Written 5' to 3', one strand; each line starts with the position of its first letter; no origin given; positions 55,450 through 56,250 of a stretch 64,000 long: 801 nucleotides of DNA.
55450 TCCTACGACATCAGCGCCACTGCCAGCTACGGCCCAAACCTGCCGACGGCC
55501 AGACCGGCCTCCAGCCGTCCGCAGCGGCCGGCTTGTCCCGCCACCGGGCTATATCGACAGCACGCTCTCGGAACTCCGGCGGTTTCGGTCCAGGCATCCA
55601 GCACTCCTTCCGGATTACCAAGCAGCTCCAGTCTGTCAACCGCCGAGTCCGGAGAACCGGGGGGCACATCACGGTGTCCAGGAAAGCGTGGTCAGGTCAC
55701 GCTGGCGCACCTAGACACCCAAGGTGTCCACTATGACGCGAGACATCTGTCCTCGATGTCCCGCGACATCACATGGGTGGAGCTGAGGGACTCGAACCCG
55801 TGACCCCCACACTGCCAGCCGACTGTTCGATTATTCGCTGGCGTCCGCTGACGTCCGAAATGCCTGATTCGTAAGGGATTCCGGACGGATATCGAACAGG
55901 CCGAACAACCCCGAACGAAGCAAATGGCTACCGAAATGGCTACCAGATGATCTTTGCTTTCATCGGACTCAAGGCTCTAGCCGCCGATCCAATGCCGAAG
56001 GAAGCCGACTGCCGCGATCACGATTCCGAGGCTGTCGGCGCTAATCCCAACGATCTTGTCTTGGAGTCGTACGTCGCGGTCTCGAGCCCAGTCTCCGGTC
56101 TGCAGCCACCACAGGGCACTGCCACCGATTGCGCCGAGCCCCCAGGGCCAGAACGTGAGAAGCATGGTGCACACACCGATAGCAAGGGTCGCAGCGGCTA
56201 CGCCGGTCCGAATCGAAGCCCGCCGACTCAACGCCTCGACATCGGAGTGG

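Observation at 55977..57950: wHTH-PIN-coiled-coil-transmembrane protein beside a type I R-M system: candidate anti-phage gene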

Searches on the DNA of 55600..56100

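Call 85: search_rna_families(source=window, start=55600, end=56100, threshold=evalue, max_evalue=1)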
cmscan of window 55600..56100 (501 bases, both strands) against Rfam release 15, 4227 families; matches with E-value up to 1: 1.
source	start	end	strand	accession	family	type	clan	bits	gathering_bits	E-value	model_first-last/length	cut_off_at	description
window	55775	55912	-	RF00023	tmRNA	Gene;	CL00001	22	47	5e-07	1-374/374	no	transfer-messenger RNA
